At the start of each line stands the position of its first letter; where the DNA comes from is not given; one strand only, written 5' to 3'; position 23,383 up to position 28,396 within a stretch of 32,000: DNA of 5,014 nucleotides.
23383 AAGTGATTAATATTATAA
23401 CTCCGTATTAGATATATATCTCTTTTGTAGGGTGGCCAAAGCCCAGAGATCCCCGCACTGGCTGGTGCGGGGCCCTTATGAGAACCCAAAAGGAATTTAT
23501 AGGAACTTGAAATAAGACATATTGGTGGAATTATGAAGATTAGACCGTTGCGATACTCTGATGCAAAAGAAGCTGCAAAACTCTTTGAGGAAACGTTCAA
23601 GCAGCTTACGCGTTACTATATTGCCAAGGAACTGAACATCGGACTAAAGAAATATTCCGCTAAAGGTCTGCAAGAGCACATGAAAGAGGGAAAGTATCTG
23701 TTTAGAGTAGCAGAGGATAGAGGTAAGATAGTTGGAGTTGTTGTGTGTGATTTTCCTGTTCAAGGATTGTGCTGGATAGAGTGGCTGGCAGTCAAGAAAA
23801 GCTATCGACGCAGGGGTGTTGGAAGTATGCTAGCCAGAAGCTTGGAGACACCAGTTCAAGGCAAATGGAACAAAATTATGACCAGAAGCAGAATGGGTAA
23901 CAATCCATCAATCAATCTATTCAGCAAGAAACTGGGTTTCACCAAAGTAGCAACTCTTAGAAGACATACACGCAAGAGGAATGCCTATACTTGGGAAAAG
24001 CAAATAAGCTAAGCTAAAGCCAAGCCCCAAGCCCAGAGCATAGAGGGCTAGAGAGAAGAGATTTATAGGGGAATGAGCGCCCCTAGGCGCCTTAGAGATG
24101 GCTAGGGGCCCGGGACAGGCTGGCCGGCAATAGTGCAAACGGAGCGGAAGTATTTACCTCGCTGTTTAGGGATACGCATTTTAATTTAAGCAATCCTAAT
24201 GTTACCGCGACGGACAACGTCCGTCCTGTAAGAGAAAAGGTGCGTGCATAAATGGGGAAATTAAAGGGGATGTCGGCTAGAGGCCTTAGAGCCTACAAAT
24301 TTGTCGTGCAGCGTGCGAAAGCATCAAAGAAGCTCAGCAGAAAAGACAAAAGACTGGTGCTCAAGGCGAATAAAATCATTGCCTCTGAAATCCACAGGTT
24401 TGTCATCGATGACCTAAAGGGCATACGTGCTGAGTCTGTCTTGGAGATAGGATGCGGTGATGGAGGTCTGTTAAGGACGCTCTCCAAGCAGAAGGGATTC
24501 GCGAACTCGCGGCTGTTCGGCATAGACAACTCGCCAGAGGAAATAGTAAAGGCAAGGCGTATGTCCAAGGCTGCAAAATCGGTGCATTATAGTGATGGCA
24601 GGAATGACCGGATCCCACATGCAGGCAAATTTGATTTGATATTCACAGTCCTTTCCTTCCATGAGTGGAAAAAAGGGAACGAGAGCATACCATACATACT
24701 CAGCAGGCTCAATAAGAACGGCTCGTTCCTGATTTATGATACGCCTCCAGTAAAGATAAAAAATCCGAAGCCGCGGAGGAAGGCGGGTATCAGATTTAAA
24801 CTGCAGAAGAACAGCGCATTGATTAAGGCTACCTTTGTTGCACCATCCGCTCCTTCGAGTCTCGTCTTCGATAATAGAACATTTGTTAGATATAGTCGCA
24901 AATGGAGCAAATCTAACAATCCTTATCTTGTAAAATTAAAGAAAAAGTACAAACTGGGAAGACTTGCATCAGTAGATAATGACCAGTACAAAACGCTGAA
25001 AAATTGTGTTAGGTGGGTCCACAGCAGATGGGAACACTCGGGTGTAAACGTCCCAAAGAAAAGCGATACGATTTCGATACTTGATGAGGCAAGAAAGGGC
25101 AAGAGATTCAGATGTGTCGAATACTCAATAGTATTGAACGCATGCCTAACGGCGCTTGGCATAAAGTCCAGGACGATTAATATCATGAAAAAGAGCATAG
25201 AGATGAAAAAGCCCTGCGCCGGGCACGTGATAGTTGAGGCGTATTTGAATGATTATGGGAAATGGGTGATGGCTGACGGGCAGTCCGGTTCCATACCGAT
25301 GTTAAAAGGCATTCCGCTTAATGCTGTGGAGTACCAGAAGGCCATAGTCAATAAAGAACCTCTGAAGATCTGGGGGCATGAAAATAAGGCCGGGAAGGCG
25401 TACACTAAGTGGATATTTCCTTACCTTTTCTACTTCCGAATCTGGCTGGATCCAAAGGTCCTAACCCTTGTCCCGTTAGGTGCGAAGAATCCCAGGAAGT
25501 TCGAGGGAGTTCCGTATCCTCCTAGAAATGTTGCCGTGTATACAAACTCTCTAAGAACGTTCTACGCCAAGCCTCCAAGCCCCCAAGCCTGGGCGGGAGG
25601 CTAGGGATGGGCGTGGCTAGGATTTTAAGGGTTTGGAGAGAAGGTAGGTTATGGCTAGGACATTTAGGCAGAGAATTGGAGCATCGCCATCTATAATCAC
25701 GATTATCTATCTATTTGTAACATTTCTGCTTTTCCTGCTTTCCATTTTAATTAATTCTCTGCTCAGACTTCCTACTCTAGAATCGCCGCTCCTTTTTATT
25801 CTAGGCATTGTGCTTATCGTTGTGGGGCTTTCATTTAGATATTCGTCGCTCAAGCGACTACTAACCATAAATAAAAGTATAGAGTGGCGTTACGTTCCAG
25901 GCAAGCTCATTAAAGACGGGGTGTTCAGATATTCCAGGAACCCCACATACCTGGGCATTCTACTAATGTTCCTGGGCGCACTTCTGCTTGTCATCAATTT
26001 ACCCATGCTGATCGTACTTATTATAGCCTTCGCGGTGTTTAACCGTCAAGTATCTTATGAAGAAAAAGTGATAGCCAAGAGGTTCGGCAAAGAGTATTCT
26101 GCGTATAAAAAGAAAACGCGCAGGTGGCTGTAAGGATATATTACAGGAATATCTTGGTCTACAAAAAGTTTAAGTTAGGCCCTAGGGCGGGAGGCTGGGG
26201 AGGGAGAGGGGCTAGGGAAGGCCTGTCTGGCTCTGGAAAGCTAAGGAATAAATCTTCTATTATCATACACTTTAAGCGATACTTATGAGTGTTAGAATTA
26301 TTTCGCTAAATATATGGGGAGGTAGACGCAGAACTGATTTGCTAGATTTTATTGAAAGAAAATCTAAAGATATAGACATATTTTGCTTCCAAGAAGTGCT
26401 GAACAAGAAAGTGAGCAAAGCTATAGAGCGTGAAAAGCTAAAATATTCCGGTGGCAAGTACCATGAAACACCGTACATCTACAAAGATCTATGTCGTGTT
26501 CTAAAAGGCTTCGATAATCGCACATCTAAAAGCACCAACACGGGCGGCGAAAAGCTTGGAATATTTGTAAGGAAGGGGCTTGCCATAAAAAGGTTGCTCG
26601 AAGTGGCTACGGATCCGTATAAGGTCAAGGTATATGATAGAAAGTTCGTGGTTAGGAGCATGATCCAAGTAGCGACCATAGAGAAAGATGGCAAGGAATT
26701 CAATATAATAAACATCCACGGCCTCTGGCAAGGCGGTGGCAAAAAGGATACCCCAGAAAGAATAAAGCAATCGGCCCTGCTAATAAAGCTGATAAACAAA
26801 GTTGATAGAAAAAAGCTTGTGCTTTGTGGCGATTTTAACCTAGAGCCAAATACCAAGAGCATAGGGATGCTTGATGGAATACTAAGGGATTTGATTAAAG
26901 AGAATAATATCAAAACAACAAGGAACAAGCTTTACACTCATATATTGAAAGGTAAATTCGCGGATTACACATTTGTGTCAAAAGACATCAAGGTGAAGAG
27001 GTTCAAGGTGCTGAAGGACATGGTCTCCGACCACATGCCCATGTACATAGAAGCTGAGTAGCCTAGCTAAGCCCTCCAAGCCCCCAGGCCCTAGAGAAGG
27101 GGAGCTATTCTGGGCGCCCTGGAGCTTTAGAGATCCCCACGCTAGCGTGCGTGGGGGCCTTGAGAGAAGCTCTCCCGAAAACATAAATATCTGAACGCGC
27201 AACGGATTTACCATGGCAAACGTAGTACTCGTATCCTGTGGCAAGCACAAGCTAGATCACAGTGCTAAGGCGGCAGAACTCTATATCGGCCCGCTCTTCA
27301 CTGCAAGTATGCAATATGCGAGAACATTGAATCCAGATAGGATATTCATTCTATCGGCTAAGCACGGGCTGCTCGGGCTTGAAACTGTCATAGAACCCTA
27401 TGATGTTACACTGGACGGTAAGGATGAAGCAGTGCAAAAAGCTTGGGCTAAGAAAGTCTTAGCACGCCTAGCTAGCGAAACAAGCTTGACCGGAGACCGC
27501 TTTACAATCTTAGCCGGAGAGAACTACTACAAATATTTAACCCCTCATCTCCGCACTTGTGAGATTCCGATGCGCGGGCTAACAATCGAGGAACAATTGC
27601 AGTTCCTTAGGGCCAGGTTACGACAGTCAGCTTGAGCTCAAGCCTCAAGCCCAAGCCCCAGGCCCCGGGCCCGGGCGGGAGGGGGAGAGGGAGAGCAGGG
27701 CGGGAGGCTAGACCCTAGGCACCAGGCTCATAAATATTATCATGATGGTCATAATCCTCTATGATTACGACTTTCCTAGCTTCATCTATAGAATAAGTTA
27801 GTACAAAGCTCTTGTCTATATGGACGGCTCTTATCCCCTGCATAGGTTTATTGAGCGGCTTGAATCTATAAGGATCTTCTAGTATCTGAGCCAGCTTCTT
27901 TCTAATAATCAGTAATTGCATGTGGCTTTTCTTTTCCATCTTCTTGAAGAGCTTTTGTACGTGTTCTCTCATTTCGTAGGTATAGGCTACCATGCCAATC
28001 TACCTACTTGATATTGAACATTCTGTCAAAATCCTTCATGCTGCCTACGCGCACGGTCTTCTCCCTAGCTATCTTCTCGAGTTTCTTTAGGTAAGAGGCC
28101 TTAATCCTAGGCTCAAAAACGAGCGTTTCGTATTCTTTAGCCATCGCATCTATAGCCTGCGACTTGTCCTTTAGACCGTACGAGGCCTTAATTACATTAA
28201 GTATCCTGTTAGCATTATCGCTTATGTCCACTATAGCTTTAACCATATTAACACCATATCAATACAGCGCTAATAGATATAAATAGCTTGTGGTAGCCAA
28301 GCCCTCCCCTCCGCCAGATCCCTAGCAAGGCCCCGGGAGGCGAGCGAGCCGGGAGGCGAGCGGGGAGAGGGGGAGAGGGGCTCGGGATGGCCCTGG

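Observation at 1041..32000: Nearly every intergenic spacer is assembled from the same ordered, strand-polarised GC-rich modules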

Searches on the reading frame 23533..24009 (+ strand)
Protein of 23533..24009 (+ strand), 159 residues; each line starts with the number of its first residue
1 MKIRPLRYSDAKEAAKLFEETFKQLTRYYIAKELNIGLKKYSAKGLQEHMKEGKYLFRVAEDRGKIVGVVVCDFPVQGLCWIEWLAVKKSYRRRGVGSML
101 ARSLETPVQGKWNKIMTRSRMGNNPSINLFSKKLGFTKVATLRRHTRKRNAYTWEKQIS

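Call 42: find_encoding_contigs(protein=window:23533-24009:+, flank=10000, max_places=10)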
Protein window:23533-24009:+ (159 aa): 1 contig read that carries it; 1 place shown.
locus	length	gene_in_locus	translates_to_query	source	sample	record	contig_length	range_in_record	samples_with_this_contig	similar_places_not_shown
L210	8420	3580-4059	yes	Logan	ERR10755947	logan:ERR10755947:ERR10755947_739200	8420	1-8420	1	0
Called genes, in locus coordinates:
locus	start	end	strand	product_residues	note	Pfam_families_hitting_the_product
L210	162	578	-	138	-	PF00583:Acetyltransf_1 (weak), PF13673:Acetyltransf_10, PF13508:Acetyltransf_7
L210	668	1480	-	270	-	-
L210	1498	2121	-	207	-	PF20408:Abhydrolase_11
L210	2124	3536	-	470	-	PF09359:VTC (faint)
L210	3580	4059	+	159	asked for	PF13420:Acetyltransf_4 (weak), PF00583:Acetyltransf_1, PF13673:Acetyltransf_10 (weak), PF13508:Acetyltransf_7, PF08445:FR47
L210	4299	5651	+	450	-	PF13489:Methyltransf_23 (weak), PF08241:Methyltransf_11, PF08242:Methyltransf_12, PF13649:Methyltransf_25, PF13847:Methyltransf_31, PF01841:Transglut_core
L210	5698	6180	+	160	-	PF06966:DUF1295, PF04140:ICMT, PF04191:PEMT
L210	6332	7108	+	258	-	PF03372:Exo_endo_phos, PF19580:Exo_endo_phos_3 (weak), PF14529:Exo_endo_phos_2 (weak)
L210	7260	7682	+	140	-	PF21818:DUF6884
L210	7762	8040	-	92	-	-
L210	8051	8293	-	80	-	-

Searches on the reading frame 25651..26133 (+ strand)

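Call 60: search_protein_families(library=pfam, max_evalue=0.01, proteins=[window:25651-26133:+])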
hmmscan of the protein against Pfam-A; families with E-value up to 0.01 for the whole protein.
window:25651-26133:+ (160 aa): 5 families
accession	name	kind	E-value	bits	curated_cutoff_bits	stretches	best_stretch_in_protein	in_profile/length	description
PF04191.18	PEMT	-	3e-14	53.8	25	1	49-147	3-104/105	Phospholipid methyltransferase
PF06966.17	DUF1295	-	2.4e-09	37.4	20.4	1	6-156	75-235/235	Protein of unknown function (DUF1295)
PF04140.19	ICMT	-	1.9e-07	31.9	24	1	55-142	4-94/95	Isoprenylcysteine carboxyl methyltransferase (ICMT) family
PF02544.21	Steroid_dh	-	0.00061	20.2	22.6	1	48-151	41-140/150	3-oxo-5-alpha-steroid 4-dehydrogenase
PF01222.22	ERG4_ERG24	-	0.0085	15.3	27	1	84-156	349-423/432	Ergosterol biosynthesis ERG4/ERG24 family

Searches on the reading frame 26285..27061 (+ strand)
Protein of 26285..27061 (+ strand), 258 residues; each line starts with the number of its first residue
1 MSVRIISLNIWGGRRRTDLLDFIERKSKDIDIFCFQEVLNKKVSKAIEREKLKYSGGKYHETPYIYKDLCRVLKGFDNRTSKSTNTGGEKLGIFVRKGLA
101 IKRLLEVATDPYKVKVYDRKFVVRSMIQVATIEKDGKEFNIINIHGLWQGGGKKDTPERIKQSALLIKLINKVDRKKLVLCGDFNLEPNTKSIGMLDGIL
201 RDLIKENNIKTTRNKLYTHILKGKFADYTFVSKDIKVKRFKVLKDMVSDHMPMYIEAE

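Call 10: search_protein_families(library=pfam, proteins=[window:26285-27061:+])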
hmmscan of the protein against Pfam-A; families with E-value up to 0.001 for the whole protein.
window:26285-27061:+ (258 aa): 4 families
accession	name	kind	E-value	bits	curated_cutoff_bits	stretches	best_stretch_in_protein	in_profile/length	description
PF03372.29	Exo_endo_phos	-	1.4e-12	48.3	24.5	1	6-250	1-225/225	Endonuclease/Exonuclease/phosphatase family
PF19580.5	Exo_endo_phos_3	-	1.8e-06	27.7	27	1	114-224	120-231/311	Endonuclease/Exonuclease/phosphatase family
PF14529.12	Exo_endo_phos_2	-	5.9e-06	26.6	27.4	1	162-253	17-116/117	Endonuclease-reverse transcriptase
PF22669.2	Exo_endo_phos2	-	0.00062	19.8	27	0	7-190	2-185/288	Endonuclease/Exonuclease/phosphatase family 2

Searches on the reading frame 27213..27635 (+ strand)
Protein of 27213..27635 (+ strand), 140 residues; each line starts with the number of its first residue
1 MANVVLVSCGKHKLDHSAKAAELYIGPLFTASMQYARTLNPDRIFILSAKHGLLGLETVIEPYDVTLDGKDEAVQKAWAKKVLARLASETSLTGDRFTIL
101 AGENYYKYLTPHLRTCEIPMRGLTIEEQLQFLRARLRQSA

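Call 60: search_protein_families(library=pfam, max_evalue=0.01, proteins=[window:27213-27635:+])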
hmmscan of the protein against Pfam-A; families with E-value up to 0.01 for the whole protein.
window:27213-27635:+ (140 aa): 1 family
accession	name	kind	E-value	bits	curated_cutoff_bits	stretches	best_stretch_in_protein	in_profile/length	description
PF21818.3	DUF6884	-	5.6e-43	146.8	30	1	4-133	1-134/135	Family of unknown function (DUF6884)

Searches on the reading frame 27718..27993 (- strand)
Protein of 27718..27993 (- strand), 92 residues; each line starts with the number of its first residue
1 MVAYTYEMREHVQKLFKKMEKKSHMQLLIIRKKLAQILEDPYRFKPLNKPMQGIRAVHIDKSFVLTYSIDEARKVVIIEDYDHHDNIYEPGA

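Call 51: find_homologous_proteins(query=window:27718-27993:-)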
Query window:27718-27993:- (92 aa): 301 proteins with E <= 0.001 among 301 candidates; the best 120 are listed.
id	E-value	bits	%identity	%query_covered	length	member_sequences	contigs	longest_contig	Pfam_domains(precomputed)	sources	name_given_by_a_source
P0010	4.9e-49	182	91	100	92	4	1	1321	-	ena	-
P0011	1.3e-43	165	84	100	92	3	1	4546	PF05016.22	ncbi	-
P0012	1.0e-40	155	82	97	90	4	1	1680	PF15738.12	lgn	-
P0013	1.0e-39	152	81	96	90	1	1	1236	-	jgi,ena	-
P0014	1.7e-39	151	79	97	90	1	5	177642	PF15781.13,PF15738.12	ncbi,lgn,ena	-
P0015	1.6e-38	148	81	96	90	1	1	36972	-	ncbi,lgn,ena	-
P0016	1.1e-37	146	75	96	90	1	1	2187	-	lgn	-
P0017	1.8e-37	145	76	97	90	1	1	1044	-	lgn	-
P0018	1.1e-36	142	73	96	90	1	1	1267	-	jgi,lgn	-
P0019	2.9e-34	135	74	96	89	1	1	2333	PF05016.22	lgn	-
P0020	6.0e-31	124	64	97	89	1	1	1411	-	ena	-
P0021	3.2e-30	122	65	96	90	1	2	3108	PF05016.22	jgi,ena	jgi:YafQ family addiction module toxin component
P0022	1.9e-28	116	64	92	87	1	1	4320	PF05016.22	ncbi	-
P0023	2.0e-28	116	64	96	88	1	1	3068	PF05016.22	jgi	jgi:YafQ family addiction module toxin component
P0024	5.8e-28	115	62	92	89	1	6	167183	PF05016.22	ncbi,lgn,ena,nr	ncbi:MAG: type II toxin-antitoxin system RelE/ParE family toxin [Candidatus Micrarchaeales archaeon]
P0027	1.1e-27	114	76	80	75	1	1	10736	-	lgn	-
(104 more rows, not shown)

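Call 52: find_encoding_contigs(protein=P0014, flank=10000, max_places=10)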
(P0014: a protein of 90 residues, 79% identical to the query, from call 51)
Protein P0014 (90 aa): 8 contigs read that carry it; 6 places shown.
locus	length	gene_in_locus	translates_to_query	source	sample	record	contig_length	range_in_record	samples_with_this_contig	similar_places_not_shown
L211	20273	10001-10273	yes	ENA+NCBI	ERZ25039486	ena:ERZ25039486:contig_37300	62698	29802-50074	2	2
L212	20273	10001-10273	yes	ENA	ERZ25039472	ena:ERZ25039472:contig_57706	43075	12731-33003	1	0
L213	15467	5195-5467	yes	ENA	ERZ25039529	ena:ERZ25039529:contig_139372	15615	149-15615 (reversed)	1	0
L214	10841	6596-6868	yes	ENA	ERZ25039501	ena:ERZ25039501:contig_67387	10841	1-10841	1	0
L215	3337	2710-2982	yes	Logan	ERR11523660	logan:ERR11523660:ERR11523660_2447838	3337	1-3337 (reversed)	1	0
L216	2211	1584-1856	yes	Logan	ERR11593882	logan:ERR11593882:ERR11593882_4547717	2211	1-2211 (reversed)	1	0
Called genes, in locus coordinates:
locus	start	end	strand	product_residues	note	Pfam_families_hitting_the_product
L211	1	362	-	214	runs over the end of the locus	-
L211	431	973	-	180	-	-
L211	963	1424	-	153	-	-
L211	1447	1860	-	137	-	-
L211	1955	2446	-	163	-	-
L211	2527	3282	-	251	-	-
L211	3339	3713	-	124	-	-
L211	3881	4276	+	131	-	-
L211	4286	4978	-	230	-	PF00156:Pribosyltran (weak)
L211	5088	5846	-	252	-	-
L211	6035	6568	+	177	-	PF12796:Ank_2, PF13606:Ank_3 (faint), PF13857:Ank_5 (weak), PF00023:Ank (weak), PF13637:Ank_4 (weak)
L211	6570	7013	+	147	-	PF12796:Ank_2, PF13637:Ank_4, PF13606:Ank_3 (faint), PF13857:Ank_5 (weak), PF00023:Ank (weak)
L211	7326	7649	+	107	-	PF12796:Ank_2, PF13606:Ank_3 (faint), PF13637:Ank_4 (faint), PF13857:Ank_5 (weak), PF00023:Ank (weak)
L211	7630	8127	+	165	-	-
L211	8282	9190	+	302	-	PF02661:Fic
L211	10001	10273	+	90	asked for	PF15738:YafQ_toxin (weak), PF15781:ParE-like_toxin (weak)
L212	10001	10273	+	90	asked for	PF15738:YafQ_toxin (weak), PF15781:ParE-like_toxin (weak)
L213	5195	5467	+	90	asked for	PF15738:YafQ_toxin (weak), PF15781:ParE-like_toxin (weak)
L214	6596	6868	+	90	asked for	PF15738:YafQ_toxin (weak), PF15781:ParE-like_toxin (weak)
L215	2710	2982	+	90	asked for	PF15738:YafQ_toxin (weak), PF15781:ParE-like_toxin (weak)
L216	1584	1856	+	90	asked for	PF15738:YafQ_toxin (weak), PF15781:ParE-like_toxin (weak)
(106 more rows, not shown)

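Call 53: find_encoding_contigs(protein=P0015, flank=10000, max_places=10)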
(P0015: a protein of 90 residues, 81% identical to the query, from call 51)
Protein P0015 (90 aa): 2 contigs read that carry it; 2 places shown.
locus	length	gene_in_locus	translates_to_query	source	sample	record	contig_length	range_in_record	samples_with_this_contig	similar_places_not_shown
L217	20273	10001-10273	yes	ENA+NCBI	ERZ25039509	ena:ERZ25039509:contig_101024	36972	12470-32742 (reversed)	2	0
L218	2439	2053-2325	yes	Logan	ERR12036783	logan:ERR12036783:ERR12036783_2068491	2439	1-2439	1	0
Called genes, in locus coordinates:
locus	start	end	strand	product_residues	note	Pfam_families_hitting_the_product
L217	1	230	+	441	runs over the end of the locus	PF00324:AA_permease, PF13520:AA_permease_2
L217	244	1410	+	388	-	PF01926:MMR_HSR1, PF02421:FeoB_N (weak), PF08438:YGR210-like_G4, PF02824:TGS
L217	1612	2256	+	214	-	-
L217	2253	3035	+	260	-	PF08843:AbiEii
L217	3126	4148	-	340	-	PF08240:ADH_N, PF00107:ADH_zinc_N, PF13602:ADH_zinc_N_2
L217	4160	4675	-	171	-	-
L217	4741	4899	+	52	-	-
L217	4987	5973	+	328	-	PF00149:Metallophos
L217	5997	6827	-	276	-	PF00459:Inositol_P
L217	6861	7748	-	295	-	PF04014:MazE_antitoxin (weak)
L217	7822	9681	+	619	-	PF03485:Arg_tRNA_synt_N, PF00750:tRNA-synt_1d, PF05746:DALR_1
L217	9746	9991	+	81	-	-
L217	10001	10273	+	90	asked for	-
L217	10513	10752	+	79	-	-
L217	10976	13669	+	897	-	PF02369:Big_1, PF13927:Ig_3 (faint)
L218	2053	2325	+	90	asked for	-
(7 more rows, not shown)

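Call 69: find_encoding_contigs(protein=P0027, flank=10000, max_places=6)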
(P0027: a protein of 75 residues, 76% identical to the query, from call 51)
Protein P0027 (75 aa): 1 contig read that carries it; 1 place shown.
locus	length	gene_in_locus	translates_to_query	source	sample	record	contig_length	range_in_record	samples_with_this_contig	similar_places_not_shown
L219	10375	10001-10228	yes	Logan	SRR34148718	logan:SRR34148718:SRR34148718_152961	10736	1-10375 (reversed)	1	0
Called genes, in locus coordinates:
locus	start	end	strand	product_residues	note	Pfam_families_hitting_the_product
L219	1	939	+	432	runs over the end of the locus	?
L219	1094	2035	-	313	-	PF18689:PriX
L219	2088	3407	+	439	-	PF00324:AA_permease, PF13520:AA_permease_2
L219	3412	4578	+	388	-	PF01926:MMR_HSR1, PF02421:FeoB_N (weak), PF08438:YGR210-like_G4, PF02824:TGS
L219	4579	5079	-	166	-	-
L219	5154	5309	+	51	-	-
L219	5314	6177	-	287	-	PF00459:Inositol_P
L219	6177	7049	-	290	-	PF04014:MazE_antitoxin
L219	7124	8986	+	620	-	PF03485:Arg_tRNA_synt_N, PF00750:tRNA-synt_1d, PF05746:DALR_1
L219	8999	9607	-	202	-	-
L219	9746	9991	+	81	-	-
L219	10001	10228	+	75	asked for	-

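Call 70: find_encoding_contigs(protein=P0011, flank=10000, max_places=6)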
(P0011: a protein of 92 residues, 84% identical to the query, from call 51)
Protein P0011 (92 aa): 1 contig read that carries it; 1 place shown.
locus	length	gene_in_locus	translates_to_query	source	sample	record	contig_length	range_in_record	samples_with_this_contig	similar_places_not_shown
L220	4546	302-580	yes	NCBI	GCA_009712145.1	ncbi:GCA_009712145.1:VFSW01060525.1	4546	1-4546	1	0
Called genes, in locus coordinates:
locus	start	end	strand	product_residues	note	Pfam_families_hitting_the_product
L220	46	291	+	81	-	-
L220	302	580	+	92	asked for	PF05016:ParE_toxin (weak)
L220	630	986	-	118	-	PF13237:Fer4_10 (weak), PF14697:Fer4_21 (faint), PF12838:Fer4_7 (faint), PF13187:Fer4_9, PF13484:Fer4_16 (faint)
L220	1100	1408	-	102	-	PF00428:Ribosomal_60s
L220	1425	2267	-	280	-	PF00466:Ribosomal_L10, PF17777:RL10P_insert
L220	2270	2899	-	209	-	PF00687:Ribosomal_L1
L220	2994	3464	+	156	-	-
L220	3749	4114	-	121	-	PF01850:PIN (weak)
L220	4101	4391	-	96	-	-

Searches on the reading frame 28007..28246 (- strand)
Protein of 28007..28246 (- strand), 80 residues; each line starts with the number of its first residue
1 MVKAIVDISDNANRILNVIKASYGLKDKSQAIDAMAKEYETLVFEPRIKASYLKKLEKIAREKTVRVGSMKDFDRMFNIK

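Call 40: find_encoding_contigs(protein=window:28007-28246:-, flank=10000, max_places=10)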
Protein window:28007-28246:- (80 aa): 1 contig read that carries it; 1 place shown.
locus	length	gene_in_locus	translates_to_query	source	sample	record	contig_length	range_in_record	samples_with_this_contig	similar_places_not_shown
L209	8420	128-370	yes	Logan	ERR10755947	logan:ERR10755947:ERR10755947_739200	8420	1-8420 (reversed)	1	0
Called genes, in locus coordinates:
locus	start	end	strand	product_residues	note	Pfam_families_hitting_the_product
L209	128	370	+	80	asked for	-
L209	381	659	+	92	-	-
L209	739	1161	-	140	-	PF21818:DUF6884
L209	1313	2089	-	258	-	PF03372:Exo_endo_phos, PF19580:Exo_endo_phos_3 (weak), PF14529:Exo_endo_phos_2 (weak)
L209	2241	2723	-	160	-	PF06966:DUF1295, PF04140:ICMT, PF04191:PEMT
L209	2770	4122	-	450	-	PF13489:Methyltransf_23 (weak), PF08241:Methyltransf_11, PF08242:Methyltransf_12, PF13649:Methyltransf_25, PF13847:Methyltransf_31, PF01841:Transglut_core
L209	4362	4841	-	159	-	PF13420:Acetyltransf_4 (weak), PF00583:Acetyltransf_1, PF13673:Acetyltransf_10 (weak), PF13508:Acetyltransf_7, PF08445:FR47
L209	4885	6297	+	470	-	PF09359:VTC (faint)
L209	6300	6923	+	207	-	PF20408:Abhydrolase_11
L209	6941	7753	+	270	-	-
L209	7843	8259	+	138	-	PF00583:Acetyltransf_1 (weak), PF13673:Acetyltransf_10, PF13508:Acetyltransf_7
